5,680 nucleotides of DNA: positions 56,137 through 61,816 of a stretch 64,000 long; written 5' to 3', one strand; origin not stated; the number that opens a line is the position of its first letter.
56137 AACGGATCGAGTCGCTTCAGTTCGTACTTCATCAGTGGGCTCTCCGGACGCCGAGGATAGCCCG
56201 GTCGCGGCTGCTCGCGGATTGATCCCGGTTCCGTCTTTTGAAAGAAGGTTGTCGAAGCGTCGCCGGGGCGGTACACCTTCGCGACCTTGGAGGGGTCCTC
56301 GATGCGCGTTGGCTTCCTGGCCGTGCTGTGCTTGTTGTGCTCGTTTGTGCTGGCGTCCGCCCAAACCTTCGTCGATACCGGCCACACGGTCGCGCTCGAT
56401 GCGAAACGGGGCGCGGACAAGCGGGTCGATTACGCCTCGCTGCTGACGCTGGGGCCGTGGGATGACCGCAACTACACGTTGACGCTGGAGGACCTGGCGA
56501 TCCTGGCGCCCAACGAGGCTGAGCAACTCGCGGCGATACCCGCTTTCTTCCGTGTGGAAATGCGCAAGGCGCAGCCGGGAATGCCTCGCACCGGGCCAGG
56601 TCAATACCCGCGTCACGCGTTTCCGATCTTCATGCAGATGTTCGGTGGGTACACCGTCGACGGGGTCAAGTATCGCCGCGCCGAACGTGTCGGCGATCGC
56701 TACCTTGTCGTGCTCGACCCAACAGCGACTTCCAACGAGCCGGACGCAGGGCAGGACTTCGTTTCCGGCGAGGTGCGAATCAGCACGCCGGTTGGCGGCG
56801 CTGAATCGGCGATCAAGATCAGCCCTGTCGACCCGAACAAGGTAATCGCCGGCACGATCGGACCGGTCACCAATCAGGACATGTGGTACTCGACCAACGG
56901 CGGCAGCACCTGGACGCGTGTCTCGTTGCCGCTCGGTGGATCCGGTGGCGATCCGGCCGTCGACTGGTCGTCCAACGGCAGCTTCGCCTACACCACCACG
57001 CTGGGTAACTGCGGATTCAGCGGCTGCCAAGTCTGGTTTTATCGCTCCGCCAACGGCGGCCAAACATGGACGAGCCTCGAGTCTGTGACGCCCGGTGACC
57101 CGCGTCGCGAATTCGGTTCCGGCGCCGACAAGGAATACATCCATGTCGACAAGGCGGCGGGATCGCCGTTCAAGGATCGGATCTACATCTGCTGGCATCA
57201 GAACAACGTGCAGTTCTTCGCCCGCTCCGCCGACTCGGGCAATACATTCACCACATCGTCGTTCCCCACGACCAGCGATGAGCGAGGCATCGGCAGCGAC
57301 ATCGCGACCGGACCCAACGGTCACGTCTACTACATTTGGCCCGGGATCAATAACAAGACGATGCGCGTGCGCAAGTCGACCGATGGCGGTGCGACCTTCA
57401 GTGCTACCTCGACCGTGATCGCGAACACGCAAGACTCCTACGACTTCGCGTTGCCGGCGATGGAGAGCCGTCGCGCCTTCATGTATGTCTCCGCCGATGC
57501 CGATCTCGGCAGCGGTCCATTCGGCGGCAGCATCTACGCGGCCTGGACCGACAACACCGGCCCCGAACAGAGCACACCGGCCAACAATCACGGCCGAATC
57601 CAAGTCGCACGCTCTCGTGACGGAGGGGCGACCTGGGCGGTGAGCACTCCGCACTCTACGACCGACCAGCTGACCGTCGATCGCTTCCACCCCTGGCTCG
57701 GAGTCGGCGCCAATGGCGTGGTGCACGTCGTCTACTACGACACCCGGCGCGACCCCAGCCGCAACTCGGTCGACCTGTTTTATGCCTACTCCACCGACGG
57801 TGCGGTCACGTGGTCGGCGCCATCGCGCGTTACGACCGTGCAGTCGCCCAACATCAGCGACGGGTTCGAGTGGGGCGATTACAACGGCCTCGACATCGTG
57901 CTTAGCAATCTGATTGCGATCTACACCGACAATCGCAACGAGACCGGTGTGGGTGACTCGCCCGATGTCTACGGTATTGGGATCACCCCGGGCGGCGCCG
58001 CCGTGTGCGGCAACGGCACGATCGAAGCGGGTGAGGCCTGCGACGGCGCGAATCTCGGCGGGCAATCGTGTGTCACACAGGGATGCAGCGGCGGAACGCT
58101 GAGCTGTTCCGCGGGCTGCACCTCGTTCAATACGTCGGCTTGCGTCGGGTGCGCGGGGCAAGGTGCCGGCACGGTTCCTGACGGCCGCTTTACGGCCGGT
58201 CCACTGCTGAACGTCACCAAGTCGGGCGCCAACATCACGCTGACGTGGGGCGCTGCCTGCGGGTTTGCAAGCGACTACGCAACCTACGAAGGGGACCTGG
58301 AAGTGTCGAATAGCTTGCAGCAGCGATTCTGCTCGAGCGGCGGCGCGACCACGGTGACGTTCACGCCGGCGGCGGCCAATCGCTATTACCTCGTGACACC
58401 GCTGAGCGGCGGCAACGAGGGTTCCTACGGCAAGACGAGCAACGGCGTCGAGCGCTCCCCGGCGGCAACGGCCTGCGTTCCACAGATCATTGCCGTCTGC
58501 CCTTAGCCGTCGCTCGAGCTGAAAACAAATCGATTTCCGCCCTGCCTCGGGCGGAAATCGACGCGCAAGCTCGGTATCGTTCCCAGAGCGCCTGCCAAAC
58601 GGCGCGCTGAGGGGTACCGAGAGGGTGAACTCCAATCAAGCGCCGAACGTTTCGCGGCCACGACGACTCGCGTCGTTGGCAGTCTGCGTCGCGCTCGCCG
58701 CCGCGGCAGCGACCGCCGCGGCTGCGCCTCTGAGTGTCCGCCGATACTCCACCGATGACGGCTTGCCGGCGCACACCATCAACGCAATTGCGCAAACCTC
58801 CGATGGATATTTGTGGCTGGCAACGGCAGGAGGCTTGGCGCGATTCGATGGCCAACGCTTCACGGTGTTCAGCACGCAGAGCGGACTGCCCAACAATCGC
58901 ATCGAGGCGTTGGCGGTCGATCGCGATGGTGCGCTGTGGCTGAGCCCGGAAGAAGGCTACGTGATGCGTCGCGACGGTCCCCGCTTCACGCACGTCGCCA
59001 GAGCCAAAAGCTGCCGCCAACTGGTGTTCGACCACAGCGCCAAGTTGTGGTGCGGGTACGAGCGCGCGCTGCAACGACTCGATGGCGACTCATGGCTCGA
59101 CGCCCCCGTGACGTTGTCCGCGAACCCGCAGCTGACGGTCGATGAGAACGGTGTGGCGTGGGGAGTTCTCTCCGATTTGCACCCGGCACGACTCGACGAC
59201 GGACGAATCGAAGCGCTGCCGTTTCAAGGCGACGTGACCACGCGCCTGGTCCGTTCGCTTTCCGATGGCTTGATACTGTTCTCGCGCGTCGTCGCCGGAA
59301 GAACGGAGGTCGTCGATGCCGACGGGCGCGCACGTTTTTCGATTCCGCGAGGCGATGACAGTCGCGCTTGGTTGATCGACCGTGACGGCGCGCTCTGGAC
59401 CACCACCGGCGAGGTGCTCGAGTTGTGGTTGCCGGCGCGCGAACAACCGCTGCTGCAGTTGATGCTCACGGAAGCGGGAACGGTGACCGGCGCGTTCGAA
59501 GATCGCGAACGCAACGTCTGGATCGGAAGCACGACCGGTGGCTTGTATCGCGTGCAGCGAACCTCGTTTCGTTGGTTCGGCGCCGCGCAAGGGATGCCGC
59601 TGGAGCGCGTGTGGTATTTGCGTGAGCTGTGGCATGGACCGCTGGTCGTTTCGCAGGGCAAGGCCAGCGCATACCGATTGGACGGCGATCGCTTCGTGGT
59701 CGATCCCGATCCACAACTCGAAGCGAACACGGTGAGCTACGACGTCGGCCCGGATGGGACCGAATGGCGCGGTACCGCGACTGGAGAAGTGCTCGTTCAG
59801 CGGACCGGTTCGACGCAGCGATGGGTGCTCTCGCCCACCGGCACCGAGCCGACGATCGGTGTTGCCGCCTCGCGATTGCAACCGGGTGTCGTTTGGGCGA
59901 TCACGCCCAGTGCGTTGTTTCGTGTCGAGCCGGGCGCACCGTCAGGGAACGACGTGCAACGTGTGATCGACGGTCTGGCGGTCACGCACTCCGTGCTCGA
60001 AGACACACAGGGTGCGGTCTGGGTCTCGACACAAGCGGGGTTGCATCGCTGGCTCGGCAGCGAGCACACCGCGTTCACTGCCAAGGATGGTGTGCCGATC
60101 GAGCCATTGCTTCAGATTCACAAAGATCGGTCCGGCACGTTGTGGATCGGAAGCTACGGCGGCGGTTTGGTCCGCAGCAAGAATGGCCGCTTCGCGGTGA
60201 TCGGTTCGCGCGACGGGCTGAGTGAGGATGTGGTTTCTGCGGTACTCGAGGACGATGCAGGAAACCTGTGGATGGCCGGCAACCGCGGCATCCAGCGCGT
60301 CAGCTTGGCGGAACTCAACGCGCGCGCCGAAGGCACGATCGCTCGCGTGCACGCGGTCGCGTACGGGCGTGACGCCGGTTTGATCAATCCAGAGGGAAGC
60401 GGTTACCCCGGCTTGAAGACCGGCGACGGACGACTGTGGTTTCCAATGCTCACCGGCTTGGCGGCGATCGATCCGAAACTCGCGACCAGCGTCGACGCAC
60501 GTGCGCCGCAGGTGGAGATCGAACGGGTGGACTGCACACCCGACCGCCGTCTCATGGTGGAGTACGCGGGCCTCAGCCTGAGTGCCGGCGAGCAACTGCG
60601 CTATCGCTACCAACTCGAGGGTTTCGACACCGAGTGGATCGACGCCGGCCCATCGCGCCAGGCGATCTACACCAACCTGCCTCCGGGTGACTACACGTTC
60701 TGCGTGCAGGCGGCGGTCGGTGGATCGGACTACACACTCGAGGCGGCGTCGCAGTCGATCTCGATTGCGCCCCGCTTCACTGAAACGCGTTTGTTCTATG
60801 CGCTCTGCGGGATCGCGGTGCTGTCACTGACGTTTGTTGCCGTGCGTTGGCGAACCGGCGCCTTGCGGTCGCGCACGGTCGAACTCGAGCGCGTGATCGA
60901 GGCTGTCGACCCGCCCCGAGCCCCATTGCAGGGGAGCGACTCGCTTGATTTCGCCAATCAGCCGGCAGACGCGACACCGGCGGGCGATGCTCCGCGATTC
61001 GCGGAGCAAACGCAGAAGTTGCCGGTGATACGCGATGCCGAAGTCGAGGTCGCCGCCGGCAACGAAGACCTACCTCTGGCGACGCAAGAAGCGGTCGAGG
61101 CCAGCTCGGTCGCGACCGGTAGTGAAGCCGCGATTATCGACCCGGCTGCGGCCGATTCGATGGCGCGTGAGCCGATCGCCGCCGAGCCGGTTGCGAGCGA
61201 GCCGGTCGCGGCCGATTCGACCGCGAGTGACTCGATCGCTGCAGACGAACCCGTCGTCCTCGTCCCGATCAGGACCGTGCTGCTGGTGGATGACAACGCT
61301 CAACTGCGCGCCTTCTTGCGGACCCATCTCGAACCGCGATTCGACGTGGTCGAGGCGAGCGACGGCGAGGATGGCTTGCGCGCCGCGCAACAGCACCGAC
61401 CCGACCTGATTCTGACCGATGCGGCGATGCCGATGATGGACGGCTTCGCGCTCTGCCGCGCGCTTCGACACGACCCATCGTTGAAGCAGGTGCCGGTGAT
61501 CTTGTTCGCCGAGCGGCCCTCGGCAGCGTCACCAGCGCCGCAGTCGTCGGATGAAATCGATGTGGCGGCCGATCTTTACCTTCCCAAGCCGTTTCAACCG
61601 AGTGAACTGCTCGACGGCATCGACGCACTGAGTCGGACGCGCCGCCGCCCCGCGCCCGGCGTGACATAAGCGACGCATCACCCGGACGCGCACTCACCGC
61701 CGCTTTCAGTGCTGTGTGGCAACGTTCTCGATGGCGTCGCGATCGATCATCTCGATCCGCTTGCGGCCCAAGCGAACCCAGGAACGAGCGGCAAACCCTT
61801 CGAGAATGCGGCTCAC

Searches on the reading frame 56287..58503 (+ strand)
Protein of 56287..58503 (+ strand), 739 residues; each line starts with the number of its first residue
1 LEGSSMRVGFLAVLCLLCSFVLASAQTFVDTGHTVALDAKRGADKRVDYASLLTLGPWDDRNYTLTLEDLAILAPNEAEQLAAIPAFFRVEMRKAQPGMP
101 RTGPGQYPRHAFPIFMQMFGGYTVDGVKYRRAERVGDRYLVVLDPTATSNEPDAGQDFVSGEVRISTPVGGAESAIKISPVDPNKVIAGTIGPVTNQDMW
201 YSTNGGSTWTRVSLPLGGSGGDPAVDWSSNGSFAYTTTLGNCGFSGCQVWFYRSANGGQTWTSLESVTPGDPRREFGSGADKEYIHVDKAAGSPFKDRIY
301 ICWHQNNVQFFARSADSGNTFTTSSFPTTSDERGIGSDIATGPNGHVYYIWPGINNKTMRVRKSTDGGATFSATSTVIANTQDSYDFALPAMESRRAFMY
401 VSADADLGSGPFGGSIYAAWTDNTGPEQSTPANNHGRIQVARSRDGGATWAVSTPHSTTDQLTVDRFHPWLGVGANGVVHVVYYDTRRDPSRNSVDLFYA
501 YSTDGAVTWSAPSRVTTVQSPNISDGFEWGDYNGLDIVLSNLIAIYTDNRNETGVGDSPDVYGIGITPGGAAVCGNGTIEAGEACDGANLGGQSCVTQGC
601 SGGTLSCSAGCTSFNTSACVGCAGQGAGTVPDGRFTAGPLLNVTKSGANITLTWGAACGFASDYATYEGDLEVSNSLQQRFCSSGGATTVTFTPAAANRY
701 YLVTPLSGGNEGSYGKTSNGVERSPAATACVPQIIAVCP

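Call 90: search_protein_families(library=pfam, proteins=[window:56287-58503:+], max_evalue=0.00001)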
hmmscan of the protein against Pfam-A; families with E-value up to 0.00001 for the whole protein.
window:56287-58503:+ (739 aa): 2 families
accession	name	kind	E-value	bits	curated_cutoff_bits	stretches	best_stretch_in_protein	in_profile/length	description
PF15902.12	Sortilin-Vps10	-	6.2e-08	32.3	33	0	174-266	26-114/446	Sortilin, neurotensin receptor 3,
PF13088.12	BNR_2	-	2.4e-07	30.8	31.4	0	241-386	74-214/277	BNR repeat-like domain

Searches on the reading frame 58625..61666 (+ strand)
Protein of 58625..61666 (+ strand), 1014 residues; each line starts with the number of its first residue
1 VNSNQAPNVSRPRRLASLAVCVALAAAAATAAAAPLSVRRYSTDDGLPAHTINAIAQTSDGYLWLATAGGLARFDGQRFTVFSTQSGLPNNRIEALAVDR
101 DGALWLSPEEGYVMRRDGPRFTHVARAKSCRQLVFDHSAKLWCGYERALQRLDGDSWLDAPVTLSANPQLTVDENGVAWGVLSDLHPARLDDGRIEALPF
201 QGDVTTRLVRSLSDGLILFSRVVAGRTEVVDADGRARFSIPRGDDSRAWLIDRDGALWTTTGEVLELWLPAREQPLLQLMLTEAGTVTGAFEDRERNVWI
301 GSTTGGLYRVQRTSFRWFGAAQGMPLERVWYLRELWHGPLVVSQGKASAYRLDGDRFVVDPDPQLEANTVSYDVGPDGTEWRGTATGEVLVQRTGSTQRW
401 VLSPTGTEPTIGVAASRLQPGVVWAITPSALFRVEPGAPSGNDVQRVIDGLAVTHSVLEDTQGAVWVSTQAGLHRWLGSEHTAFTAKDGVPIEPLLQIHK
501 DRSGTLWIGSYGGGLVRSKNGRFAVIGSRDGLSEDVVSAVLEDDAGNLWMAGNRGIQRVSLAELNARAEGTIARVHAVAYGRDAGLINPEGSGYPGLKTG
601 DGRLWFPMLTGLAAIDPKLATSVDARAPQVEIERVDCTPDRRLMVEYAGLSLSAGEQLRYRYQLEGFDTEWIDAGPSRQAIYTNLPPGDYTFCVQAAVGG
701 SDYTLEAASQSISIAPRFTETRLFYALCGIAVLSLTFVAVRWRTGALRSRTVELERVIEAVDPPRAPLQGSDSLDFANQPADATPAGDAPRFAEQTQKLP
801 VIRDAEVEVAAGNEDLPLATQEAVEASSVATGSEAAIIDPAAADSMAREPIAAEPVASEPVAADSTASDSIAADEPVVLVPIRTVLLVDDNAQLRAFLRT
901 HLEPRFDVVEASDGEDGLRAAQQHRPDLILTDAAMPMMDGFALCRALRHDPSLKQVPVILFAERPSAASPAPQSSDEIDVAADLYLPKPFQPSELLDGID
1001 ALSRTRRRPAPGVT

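Call 90: search_protein_families(library=pfam, proteins=[window:58625-61666:+], max_evalue=0.00001)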
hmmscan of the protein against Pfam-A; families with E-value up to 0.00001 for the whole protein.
window:58625-61666:+ (1014 aa): 3 families
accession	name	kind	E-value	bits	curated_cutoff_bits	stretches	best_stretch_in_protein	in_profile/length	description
PF07494.17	Reg_prop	-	5.7e-24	81.5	20.4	0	46-68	1-23/24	Two component regulator propeller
PF00072.30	Response_reg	-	5.6e-20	72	30.2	1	885-998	1-109/111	Response regulator receiver domain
PF07495.19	Y_Y_Y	-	1.6e-16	60.4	26.6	1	653-703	3-53/65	Y_Y_Y domain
